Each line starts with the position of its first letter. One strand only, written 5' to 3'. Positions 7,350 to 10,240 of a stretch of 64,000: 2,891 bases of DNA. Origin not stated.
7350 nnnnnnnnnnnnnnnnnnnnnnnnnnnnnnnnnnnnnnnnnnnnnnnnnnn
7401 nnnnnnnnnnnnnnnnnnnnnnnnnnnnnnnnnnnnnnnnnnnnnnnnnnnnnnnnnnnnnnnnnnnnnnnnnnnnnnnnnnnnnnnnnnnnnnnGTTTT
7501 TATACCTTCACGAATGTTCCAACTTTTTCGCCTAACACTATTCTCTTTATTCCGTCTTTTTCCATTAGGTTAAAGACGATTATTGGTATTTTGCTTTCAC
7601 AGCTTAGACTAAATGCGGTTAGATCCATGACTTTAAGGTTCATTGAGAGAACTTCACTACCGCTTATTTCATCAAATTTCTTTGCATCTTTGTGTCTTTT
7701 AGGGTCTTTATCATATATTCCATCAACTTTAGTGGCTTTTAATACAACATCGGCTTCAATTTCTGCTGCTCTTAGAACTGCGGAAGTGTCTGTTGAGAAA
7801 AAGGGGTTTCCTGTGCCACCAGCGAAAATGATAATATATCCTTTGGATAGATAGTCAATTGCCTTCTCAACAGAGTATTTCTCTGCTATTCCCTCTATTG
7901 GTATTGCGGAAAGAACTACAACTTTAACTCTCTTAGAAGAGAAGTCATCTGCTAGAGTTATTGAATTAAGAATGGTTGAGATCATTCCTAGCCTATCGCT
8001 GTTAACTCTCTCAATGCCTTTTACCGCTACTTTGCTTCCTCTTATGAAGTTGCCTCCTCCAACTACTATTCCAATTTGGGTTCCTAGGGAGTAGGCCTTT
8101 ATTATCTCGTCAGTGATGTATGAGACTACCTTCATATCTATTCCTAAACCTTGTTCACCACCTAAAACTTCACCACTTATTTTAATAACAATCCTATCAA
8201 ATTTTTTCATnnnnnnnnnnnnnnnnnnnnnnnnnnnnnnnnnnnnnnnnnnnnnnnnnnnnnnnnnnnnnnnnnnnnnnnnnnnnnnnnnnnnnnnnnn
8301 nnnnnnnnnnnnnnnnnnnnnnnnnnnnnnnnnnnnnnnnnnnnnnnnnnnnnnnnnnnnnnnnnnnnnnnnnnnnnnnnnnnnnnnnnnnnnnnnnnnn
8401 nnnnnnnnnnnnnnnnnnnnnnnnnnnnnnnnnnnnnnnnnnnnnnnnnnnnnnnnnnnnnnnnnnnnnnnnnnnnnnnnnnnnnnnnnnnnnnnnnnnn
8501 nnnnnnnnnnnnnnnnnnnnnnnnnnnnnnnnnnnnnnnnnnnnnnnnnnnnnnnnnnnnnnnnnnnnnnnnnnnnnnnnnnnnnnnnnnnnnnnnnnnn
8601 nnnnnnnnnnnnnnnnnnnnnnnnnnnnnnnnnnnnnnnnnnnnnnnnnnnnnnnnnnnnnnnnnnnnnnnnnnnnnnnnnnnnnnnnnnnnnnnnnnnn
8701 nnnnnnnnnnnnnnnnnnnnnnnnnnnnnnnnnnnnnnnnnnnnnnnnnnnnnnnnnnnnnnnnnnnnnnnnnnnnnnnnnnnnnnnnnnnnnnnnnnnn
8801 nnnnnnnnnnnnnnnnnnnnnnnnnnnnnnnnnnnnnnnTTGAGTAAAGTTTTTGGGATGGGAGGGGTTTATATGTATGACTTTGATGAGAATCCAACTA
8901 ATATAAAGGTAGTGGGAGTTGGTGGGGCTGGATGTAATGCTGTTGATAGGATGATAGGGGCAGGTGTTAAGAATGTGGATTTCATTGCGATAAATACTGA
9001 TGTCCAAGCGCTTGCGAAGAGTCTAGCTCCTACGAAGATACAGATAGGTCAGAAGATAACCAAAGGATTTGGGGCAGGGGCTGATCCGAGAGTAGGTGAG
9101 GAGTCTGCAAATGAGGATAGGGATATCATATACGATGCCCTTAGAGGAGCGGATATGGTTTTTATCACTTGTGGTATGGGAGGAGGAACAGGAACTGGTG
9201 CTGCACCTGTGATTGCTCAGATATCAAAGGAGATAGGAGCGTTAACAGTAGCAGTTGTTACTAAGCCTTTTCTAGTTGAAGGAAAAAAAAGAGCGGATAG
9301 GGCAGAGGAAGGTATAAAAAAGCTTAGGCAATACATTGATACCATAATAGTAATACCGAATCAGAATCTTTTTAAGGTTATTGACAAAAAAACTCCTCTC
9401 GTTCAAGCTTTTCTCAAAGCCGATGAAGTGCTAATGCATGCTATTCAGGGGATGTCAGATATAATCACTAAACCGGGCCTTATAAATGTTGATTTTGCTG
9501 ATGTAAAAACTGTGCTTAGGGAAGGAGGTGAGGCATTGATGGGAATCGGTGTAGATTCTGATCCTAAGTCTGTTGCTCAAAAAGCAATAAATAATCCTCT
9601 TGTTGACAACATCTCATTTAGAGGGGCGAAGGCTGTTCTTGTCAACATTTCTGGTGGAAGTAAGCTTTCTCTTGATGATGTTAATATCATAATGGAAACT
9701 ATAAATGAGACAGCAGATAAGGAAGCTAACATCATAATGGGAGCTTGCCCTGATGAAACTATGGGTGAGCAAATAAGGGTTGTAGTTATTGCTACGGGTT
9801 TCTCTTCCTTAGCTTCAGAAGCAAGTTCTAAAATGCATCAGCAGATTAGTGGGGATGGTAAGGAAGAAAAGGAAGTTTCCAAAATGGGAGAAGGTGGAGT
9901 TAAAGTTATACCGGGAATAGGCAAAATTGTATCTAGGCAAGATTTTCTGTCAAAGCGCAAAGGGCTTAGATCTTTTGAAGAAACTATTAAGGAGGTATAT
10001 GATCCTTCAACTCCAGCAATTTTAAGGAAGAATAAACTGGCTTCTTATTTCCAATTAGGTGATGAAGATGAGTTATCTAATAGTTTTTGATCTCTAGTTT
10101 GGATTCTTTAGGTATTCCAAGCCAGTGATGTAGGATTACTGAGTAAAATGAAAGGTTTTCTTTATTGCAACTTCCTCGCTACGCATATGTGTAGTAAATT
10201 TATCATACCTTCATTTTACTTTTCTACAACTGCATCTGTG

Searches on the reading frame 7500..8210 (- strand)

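Call 69: search_protein_families(library=pfam, proteins=[window:7500-8210:-])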
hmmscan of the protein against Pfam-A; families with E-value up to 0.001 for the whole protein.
window:7500-8210:- (236 aa): 1 family
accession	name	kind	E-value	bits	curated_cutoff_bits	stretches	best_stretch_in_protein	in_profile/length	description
PF00696.33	AA_kinase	-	3.5e-35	122.3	24.9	1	6-214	2-234/234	Amino acid kinase family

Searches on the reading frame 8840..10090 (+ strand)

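Call 69: search_protein_families(library=pfam, proteins=[window:8840-10090:+])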
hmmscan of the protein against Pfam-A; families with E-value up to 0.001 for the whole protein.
window:8840-10090:+ (416 aa): 2 families
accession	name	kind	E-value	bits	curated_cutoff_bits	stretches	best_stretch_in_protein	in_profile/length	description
PF00091.31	Tubulin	-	4.6e-50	171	33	1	21-181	1-189/190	Tubulin/FtsZ family, GTPase domain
PF12327.13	FtsZ_C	-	3.5e-26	91.8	27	1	230-321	1-94/95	FtsZ family, C-terminal domain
